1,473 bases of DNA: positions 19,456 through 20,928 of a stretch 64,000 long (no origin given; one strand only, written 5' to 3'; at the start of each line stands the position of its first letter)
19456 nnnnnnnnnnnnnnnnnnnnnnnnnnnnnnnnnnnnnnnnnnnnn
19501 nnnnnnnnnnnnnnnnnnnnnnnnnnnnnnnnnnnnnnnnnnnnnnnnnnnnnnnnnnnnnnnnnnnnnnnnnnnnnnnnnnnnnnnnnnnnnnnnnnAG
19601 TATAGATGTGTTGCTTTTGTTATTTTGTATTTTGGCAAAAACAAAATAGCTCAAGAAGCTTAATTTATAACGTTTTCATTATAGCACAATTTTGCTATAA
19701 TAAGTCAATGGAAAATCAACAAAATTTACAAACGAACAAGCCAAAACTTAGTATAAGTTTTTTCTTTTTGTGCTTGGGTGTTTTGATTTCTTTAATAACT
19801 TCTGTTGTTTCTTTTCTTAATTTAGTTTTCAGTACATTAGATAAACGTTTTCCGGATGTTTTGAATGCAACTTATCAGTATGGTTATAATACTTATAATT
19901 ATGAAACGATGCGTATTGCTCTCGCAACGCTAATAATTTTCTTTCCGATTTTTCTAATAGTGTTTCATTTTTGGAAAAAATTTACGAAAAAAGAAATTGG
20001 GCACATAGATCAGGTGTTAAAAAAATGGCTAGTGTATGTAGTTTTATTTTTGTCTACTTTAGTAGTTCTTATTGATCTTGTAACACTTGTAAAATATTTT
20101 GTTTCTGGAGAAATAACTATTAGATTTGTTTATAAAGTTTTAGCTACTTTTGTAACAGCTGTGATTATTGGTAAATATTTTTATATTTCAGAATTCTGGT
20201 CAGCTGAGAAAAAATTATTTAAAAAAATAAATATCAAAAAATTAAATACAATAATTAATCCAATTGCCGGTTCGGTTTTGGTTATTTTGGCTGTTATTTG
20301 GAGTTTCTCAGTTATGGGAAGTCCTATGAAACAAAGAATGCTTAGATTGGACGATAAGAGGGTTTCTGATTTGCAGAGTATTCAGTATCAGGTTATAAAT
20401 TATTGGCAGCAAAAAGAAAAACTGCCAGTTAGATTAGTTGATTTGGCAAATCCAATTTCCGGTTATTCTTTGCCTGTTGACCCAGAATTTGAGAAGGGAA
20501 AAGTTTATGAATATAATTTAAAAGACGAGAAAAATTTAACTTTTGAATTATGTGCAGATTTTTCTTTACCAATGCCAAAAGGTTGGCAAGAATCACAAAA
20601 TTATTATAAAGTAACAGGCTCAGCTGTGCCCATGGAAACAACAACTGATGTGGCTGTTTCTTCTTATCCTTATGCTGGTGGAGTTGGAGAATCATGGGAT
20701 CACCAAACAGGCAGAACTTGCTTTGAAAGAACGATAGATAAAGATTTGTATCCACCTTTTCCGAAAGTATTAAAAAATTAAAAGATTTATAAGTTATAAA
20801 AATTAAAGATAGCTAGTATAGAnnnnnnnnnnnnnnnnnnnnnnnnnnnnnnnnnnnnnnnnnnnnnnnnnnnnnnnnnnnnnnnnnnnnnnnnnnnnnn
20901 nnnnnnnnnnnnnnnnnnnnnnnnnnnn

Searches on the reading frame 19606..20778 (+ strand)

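Call 10: search_protein_families(library=pfam, proteins=[window:19606-20778:+], max_evalue=0.001)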
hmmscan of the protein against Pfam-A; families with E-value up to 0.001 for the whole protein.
window:19606-20778:+ (391 aa): 1 family
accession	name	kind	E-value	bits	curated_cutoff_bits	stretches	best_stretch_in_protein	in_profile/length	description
PF18920.5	DUF5671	-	1.1e-14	54.9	28.4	1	53-187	2-127/132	Domain of unknown function (DUF5671)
